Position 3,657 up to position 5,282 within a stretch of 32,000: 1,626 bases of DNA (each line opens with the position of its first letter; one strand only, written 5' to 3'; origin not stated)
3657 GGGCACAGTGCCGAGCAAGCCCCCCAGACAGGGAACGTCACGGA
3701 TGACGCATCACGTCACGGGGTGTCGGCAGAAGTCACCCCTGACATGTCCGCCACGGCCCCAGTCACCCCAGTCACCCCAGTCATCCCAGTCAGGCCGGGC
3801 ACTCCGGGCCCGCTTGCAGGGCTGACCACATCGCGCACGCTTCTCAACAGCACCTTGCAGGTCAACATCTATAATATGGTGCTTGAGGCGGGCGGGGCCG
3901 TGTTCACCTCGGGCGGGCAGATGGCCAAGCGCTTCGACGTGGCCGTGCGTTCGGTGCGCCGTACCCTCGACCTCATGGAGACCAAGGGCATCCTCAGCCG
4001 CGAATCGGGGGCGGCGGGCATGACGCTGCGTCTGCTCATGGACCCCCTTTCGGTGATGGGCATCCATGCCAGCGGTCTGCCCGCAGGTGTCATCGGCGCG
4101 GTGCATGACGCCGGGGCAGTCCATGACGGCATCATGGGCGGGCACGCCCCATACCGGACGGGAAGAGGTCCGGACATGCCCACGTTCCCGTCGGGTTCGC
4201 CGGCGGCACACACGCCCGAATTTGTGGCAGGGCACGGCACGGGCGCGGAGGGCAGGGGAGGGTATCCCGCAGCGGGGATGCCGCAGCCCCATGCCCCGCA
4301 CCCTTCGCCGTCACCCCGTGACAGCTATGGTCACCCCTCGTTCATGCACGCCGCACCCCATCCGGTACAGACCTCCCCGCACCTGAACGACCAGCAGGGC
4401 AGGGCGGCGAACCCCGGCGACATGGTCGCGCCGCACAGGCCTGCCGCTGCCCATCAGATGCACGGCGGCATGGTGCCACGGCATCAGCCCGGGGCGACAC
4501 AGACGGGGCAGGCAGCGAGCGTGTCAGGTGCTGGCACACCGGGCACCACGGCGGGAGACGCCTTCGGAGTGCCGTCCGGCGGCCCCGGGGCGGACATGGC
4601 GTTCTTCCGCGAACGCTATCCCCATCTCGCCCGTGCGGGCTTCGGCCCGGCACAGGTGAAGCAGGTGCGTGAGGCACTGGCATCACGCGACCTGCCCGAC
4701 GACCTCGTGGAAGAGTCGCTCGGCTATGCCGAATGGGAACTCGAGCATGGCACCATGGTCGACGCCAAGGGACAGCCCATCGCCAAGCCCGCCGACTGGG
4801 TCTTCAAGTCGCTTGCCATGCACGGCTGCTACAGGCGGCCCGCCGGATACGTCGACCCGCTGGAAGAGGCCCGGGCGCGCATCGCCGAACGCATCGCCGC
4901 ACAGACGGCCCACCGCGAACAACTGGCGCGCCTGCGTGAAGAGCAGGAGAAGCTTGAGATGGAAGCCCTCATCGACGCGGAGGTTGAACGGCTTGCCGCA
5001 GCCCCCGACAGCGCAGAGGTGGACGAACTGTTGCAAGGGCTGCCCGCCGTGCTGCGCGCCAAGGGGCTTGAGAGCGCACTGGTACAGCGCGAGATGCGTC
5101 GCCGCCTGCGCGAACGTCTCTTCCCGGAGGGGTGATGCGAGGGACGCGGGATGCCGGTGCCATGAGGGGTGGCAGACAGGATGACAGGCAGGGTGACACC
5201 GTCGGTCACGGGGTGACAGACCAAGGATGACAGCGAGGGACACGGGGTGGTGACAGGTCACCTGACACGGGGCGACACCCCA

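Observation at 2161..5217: A ~26-bp composite DNA motif recurs nine times, in two reading frames and both orientations, inside and after the parA-adjacent giant ORF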

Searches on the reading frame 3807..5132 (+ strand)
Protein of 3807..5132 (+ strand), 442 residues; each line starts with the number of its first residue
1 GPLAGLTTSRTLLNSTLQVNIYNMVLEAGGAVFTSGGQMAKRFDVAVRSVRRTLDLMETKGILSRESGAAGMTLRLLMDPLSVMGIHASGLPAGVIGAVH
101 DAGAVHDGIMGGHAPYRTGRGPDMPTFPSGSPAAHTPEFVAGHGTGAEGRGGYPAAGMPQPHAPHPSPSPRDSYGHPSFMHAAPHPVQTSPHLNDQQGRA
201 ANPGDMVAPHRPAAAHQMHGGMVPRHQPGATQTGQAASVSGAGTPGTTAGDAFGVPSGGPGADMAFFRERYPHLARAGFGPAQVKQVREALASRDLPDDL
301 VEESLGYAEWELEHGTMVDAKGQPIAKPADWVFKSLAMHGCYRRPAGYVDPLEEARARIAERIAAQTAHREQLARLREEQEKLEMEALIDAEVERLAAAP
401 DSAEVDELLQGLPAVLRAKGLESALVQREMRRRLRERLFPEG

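Call 12: find_homologous_proteins(query=window:3807-5132:+)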
Query window:3807-5132:+ (442 aa): 1 proteins with E <= 0.001 among 8000 candidates.
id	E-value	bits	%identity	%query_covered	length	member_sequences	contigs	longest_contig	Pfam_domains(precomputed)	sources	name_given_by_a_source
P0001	2.0e-81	292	78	43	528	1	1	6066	-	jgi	-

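Call 18: find_encoding_contigs(protein=P0001, flank=6000)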
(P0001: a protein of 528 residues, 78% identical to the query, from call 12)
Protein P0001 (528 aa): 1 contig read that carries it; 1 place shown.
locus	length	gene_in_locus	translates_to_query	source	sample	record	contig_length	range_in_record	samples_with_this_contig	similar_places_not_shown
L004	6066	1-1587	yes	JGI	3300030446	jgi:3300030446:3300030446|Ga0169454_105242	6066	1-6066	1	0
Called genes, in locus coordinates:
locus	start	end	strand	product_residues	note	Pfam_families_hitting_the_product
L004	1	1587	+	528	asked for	?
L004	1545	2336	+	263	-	-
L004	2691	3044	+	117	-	PF00216:Bac_DNA_binding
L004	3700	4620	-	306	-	PF00582:Usp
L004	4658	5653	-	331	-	PF00571:CBS, PF01769:MgtE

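Call 19: find_related_loci(query=window:3807-5132:+, collection=genome_contigs, flank=6000)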
Query window:3807-5132:+ (442 aa) in genome_contigs; peptide patterns used: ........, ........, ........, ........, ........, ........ (x = any residue, [..] = any of these).
65 stretches matched a pattern; 6 encode a relative of the query (tblastn E <= 1e-3); 6 distinct loci.
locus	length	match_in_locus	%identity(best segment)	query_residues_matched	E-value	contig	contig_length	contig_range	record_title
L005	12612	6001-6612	34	180-411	3e-29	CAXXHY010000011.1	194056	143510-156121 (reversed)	MAG: Desulfovibrionaceae bacterium isolate 0e13dead-c97d-465e-96e4-3b16588dd403 genome assembly, contig: contig_11, whol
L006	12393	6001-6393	42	263-411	2e-27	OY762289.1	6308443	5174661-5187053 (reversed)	MAG: Desulfovibrionaceae bacterium isolate 1e2121d5-5174-4668-bae3-9852897706ae genome assembly, chromosome: 1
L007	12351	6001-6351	42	263-389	3e-25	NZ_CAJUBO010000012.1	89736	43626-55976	MAG: uncultured Desulfovibrio sp. isolate MGBC126123, whole genome shotgun sequence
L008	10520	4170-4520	41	263-389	7e-25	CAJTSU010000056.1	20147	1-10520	MAG TPA_asm: uncultured Mailhella sp. isolate MGBC107932 genome assembly, contig: MGBC107932.56, whole genome shotgun se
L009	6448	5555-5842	43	263-361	1e-21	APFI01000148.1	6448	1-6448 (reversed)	Desulfovibrio sp. Dsv1 Dsv1_NODE_304_len_52744_cov_13_824378.151_5, whole genome shotgun sequence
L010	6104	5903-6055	39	263-316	9e-8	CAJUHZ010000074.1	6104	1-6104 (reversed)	MAG TPA_asm: uncultured Bilophila sp. isolate MGBC136875 genome assembly, contig: MGBC136875.74, whole genome shotgun se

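Call 32: search_protein_families(library=pfam, proteins=[L005:1096-2598:+, L005:2568-3524:+, L005:3538-4170:+, L005:4251-5390:-, L005:7121-8656:+, L005:9827-11905:+, L007:3325-4893:+, L007:6345-7682:+, L007:7792-10947:+, L008:5117-6835:+], max_evalue=0.001)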
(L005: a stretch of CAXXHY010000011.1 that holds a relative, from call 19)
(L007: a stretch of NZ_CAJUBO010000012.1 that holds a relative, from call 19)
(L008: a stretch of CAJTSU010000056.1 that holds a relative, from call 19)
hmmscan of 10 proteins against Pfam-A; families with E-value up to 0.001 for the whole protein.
L005:1096-2598:+ (500 aa): 0 families

L005:2568-3524:+ (318 aa): 2 families
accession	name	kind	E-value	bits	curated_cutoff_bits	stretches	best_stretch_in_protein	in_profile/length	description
PF04055.27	Radical_SAM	-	9.2e-15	55.6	29.5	1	34-197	1-158/166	Radical SAM superfamily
PF20903.3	SPL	-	0.00011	21.6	27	1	32-208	79-251/338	Spore photoproduct lyase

L005:3538-4170:+ (210 aa): 1 family
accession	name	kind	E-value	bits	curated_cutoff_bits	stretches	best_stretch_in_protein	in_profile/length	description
PF02195.25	ParB_N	-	0.00024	21.5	26.3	1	3-84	4-84/95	ParB N-terminal domain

L005:4251-5390:- (379 aa): 0 families

L005:7121-8656:+ (511 aa): 1 family
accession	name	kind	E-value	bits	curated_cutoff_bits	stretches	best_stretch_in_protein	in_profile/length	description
PF03432.20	Relaxase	-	1.1e-09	39.1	24.6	1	54-134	43-119/132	MobA/VirD2-like, nuclease domain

L005:9827-11905:+ (692 aa): 3 families
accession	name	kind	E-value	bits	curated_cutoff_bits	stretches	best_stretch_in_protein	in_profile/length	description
PF13538.12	UvrD_C_2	-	1.5e-09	38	27.4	1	562-612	2-51/52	UvrD-like helicase C-terminal domain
PF01443.25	Viral_helicase1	-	3.4e-05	24.2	21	0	321-386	40-104/228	Viral superfamily 1 RNA helicase core domain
PF13361.12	UvrD_C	-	0.00049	20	25.6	0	557-613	282-346/350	UvrD-like helicase C-terminal domain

L007:3325-4893:+ (522 aa): 0 families

L007:6345-7682:+ (445 aa): 2 families
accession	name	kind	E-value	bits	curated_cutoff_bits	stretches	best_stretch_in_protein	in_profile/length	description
PF22863.1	TraI_middle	-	1.7e-21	76.6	27.6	1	82-166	3-88/89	TraI-like middle domain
PF22448.1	RepB_primase_C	-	0.00093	19.5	26.1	0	343-383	9-48/54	RepB DNA-primase C-terminal helical domain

L007:7792-10947:+ (1051 aa): 2 families
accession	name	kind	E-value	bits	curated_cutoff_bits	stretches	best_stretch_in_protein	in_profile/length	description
PF04851.21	ResIII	-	6e-08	33.2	22.5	1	180-393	20-162/164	Type III restriction enzyme, res subunit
PF19778.5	RE_endonuc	-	0.00032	20.9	23.4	1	910-993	8-85/108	Endonuclease domain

L008:5117-6835:+ (572 aa): 3 families
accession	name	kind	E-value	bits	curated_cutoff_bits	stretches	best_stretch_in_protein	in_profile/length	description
PF22863.1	TraI_middle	-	9.4e-22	77.4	27.6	1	209-293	3-88/89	TraI-like middle domain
PF03432.20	Relaxase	-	7.4e-20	72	24.6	1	44-179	1-132/132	MobA/VirD2-like, nuclease domain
PF22448.1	RepB_primase_C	-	5.2e-07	29.9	26.1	1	470-512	9-50/54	RepB DNA-primase C-terminal helical domain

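Call 33: search_protein_representatives(protein=window:3807-5132:+)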
Query: 442 residues. Proteins with E-value up to 0.001 (for the whole library): 227; up to 1e-10: 121; up to 1e-30: 5. The best 150 are listed.
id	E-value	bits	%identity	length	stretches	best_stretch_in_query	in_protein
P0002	6.0e-53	196.9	44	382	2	262-441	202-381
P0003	6.1e-51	190.3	43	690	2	256-441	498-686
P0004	2.0e-50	188.6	43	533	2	261-442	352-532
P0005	1.5e-38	149.5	41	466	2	263-438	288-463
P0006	2.5e-34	135.5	35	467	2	266-439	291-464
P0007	1.8e-29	119.5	38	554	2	271-437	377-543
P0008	1.9e-29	119.4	37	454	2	271-434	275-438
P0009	5.4e-29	117.9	42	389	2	268-379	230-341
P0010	3.0e-27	112.2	36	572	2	267-434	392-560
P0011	3.9e-27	111.8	30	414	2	263-436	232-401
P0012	3.9e-25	105.2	32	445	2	269-434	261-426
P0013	6.1e-25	104.6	36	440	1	270-434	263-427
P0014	9.5e-24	100.7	42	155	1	301-434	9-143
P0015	5.4e-23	98.2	47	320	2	268-372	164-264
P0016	5.9e-23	98.0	37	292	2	269-378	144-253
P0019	1.8e-21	93.2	46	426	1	267-374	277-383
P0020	4.0e-21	92.0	49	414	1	270-375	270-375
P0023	7.4e-21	91.1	50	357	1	268-375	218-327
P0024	1.1e-20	90.6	47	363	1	270-384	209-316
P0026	2.0e-20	89.7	48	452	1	270-378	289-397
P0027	2.1e-20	89.6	46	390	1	268-377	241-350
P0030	1.0e-19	87.3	45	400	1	268-375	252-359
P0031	1.8e-19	86.6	43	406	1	270-376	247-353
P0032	2.5e-19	86.1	51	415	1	270-377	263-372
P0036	5.0e-19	85.1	43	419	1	267-376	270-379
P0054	1.7e-17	80.0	46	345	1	270-362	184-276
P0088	3.0e-14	69.4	43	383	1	265-354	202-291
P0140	8.3e-10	54.7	32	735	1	270-386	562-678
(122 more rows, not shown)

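Call 35: search_protein_families(library=pfam, proteins=[P0002, P0003, P0004, P0005, P0006, P0007, P0011, P0020, P0032, P0140], max_evalue=0.05)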
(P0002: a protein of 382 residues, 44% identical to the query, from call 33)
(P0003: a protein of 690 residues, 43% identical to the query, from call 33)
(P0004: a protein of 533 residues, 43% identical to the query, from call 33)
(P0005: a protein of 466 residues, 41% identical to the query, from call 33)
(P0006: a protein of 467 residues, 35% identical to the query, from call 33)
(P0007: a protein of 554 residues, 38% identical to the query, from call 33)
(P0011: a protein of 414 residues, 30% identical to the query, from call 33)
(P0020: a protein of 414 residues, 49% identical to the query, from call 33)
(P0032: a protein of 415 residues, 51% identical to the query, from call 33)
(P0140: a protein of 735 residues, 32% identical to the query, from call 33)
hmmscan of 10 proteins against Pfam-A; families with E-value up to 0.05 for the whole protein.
P0002 (382 aa): 2 families
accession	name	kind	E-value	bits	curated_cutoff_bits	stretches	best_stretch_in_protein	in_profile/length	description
PF12802.13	MarR_2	-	0.016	15.8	27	1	109-157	10-55/61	MarR family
PF13545.12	HTH_Crp_2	-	0.034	14.6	27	0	126-163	26-61/70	Crp-like helix-turn-helix domain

P0003 (690 aa): 2 families
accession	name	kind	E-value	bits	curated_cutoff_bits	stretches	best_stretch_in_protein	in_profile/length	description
PF13384.12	HTH_23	-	0.00039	20.6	24.6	1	436-460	22-46/50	Homeodomain-like domain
PF12802.13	MarR_2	-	0.0023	18.5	27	1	421-468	11-58/61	MarR family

P0004 (533 aa): 1 family
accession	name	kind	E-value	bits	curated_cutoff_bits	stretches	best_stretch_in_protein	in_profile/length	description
PF13545.12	HTH_Crp_2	-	0.0037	17.6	27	1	266-303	20-56/70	Crp-like helix-turn-helix domain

P0005 (466 aa): 1 family
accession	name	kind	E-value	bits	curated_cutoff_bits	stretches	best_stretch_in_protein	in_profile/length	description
PF13545.12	HTH_Crp_2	-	0.018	15.5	27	1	184-233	2-56/70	Crp-like helix-turn-helix domain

P0006 (467 aa): 2 families
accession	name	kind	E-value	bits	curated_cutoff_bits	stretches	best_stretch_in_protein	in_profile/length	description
PF12802.13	MarR_2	-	0.029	15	27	0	212-261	13-60/61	MarR family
PF12840.13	HTH_20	-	0.032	14.6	27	0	223-252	20-49/51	Helix-turn-helix domain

P0007 (554 aa): 1 family
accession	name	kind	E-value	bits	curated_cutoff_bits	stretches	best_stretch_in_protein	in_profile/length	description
PF13545.12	HTH_Crp_2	-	0.0019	18.5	27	0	383-402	32-51/70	Crp-like helix-turn-helix domain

P0011 (414 aa): 2 families
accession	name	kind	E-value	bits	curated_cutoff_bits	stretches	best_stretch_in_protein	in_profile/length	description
PF07261.16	DnaB_2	-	0.024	14.7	22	0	168-191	41-64/74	Replication initiation and membrane attachment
PF12802.13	MarR_2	-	0.036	14.7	27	0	153-201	13-59/61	MarR family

P0020 (414 aa): 4 families
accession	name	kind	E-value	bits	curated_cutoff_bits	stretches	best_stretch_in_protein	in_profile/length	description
PF09339.16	HTH_IclR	-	0.0048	17.1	22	1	146-191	8-52/52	IclR helix-turn-helix domain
PF12802.13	MarR_2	-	0.016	15.8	27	0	140-191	4-54/61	MarR family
PF05732.17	RepL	-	0.036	14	20.3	0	149-191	67-109/164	Firmicute plasmid replication protein (RepL)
PF03965.22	Penicillinase_R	-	0.042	14.7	22.6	0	140-200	2-65/115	Penicillinase repressor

P0032 (415 aa): 6 families
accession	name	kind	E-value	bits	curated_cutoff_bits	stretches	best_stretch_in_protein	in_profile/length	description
PF12802.13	MarR_2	-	0.00051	20.6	27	1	153-208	5-59/61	MarR family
PF09339.16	HTH_IclR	-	0.0018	18.4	22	1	159-201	9-50/52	IclR helix-turn-helix domain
PF01978.25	TrmB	-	0.0022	18.3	25.6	1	170-204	23-57/68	Sugar-specific transcriptional regulator TrmB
PF20844.2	PCF11_RFEG_rpt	-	0.0035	18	43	0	72-137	19-85/100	Pre-mRNA cleavage complex 2 protein Pcf11, RFEGP repeat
PF02082.26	Rrf2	-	0.0065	17.1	30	1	157-202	10-56/132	Iron-dependent Transcriptional regulator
PF25213.1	HVO_A0261_N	-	0.015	15.6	35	1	151-204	9-59/86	HVO_A0261 N-terminal domain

P0140 (735 aa): 1 family
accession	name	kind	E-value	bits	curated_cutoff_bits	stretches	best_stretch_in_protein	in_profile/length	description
PF00486.34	Trans_reg_C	-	0.012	16.1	26.2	1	376-411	5-39/77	Transcriptional regulatory protein, C terminal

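Call 37: find_encoding_contigs(protein=P0007, flank=5000, max_places=3)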
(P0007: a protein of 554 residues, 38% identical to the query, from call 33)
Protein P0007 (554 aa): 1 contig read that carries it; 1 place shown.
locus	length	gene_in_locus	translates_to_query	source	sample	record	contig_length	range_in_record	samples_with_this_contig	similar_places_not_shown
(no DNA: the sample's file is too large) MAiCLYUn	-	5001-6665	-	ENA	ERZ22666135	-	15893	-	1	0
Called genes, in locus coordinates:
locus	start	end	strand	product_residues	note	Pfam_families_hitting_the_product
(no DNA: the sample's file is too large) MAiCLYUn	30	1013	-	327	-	PF03401:TctC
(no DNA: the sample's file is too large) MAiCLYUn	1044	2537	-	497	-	PF01970:TctA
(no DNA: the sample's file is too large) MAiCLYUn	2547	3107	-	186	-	PF07331:TctB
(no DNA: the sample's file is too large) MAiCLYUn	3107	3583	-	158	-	PF14196:ATC_hydrolase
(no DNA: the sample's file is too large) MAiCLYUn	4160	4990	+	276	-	PF10609:ParA, PF00142:Fer4_NifH, PF01656:CbiA, PF02374:ArsA_ATPase (weak), PF06564:CBP_BcsQ (weak), PF07015:VirC1 (faint), PF09140:MipZ, PF13614:AAA_31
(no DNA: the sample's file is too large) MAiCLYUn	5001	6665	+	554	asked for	-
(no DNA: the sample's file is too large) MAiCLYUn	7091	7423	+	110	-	PF00216:Bac_DNA_binding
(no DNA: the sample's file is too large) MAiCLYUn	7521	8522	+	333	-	PF13191:AAA_16 (faint), PF00005:ABC_tran, PF02463:SMC_N (faint), PF13304:AAA_21 (faint), PF09383:NIL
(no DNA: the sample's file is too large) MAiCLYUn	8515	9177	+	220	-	PF00528:BPD_transp_1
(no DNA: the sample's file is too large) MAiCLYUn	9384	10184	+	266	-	PF03180:Lipoprotein_9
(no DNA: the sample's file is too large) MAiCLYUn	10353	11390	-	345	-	PF00005:ABC_tran, PF13304:AAA_21 (faint), PF08402:TOBE_2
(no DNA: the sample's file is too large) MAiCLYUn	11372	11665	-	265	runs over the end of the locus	PF00528:BPD_transp_1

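Call 38: find_encoding_contigs(protein=P0012, flank=4000, max_places=3)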
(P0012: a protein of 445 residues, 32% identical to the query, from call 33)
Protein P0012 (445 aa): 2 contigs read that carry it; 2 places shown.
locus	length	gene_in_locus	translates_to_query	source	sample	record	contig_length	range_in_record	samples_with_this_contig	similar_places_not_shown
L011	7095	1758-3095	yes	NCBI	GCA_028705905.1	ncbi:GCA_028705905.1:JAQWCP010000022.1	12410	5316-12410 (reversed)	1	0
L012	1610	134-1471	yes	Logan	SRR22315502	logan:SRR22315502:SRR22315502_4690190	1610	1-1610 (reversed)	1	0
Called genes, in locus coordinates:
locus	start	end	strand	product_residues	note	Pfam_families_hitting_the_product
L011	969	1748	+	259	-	PF00142:Fer4_NifH, PF01656:CbiA, PF02374:ArsA_ATPase (weak), PF06564:CBP_BcsQ (weak), PF07015:VirC1 (faint), PF09140:MipZ, PF10609:ParA, PF13614:AAA_31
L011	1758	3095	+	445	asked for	-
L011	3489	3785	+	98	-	PF00216:Bac_DNA_binding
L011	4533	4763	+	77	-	PF13641:Glyco_tranf_2_3, PF00535:Glycos_transf_2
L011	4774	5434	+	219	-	PF00535:Glycos_transf_2 (weak)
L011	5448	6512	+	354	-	PF01073:3Beta_HSD (weak), PF01370:Epimerase, PF02719:Polysacc_synt_2, PF04321:RmlD_sub_bind, PF07993:NAD_binding_4, PF16363:GDP_Man_Dehyd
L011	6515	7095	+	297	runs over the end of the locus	PF00483:NTP_transferase, PF12804:NTP_transf_3 (weak)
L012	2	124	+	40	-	?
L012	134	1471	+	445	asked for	-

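Call 39: find_encoding_contigs(protein=P0003, flank=4000, max_places=3)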
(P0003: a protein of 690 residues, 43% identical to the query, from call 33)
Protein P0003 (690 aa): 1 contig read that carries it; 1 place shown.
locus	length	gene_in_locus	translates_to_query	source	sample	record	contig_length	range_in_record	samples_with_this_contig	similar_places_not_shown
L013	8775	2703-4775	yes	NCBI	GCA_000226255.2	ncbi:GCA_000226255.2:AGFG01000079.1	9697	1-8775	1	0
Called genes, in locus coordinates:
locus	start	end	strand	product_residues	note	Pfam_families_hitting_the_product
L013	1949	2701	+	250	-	PF00142:Fer4_NifH (faint), PF01656:CbiA, PF13614:AAA_31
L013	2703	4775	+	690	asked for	-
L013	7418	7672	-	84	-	-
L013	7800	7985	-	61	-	-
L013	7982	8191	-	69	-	-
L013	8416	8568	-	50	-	-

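Call 40: find_encoding_contigs(protein=P0004, flank=4000, max_places=3)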
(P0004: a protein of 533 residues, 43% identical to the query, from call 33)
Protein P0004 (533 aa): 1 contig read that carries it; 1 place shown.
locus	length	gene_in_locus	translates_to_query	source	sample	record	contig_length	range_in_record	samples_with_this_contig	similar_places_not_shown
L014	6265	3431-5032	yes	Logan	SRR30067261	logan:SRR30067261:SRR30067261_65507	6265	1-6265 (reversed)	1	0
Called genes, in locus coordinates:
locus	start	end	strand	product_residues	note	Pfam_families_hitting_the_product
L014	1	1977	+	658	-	?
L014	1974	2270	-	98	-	-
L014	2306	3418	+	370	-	PF00142:Fer4_NifH (weak), PF01656:CbiA, PF02374:ArsA_ATPase, PF06564:CBP_BcsQ (faint), PF09140:MipZ (weak), PF10609:ParA (weak), PF13614:AAA_31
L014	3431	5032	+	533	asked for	-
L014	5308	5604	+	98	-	PF00216:Bac_DNA_binding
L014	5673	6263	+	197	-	?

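Call 44: find_encoding_contigs(protein=P0010, flank=4000, max_places=2)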
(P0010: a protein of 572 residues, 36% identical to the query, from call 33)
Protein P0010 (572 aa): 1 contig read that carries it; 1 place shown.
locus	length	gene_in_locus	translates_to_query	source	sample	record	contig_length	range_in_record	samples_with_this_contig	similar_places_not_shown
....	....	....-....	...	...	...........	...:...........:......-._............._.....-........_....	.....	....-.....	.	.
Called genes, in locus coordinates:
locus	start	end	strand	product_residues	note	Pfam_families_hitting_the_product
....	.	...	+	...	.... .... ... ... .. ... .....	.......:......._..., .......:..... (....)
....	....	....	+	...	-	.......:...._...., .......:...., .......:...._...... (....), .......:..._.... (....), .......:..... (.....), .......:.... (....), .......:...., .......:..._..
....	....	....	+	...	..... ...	-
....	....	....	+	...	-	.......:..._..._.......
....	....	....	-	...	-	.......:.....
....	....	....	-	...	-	?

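Call 45: find_encoding_contigs(protein=P0006, flank=4000, max_places=2)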
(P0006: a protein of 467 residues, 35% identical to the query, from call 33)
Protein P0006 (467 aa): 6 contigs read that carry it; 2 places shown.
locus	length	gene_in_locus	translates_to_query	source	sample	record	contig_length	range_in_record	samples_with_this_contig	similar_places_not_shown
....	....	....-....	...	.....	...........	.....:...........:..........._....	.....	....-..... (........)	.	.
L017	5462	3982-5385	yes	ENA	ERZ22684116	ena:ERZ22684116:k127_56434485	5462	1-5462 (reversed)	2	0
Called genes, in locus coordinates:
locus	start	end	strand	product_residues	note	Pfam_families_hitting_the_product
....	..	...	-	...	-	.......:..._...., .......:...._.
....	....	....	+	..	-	-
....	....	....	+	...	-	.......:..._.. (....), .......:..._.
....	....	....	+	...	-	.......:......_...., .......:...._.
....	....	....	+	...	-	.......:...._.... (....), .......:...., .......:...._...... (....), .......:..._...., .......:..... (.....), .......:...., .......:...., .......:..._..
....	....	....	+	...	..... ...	-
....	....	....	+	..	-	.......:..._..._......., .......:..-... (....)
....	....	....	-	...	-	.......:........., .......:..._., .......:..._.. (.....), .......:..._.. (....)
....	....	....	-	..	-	-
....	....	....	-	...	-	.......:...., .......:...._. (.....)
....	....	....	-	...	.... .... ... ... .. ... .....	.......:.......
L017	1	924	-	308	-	?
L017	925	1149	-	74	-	-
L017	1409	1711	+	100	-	PF01381:HTH_3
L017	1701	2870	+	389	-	PF13657:Couple_hipA, PF07804:HipA_C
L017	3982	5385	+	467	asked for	-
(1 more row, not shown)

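Call 61: predict_structure(alignment_id=A1)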
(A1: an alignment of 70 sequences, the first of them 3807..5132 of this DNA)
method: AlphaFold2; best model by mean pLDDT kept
length: 442 residues; sequences in the alignment: 70
mean_pLDDT: 76.3   pTM: 0.46
mean pLDDT of the five models: 76.3, 75.0, 74.2, 74.2, 72.2
residues with pLDDT >= 90: 243; 70-90: 18; 50-70: 68; < 50: 113
segments of 3 or more residues with pLDDT < 50: 4-6, 100-107, 109-135, 144-147, 170-176, 188-201, 211-215, 220-222, 229-247
pLDDT, mean of each block of 10 residues (from residue 1): 55 96 97 98 98 98 97 97 77 50 43 42 39 48 50 57 57 48 47 43 52 47 46 44 47 65 89 97 96 95 97 97 97 98 95 91 93 96 97 97 97 97 97 96 81
secondary structure, 60 per line:
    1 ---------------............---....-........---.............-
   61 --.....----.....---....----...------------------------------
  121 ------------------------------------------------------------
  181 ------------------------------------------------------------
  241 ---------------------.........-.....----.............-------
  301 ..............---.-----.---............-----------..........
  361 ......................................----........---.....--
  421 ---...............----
elements in order: H16-27 E31-34 H36-43 H47-59 E63-67 E72-76 H80-83 H262-270 H272-276 H281-293 H301-314 H328-339 H351-398 H403-410 H414-418 H424-438
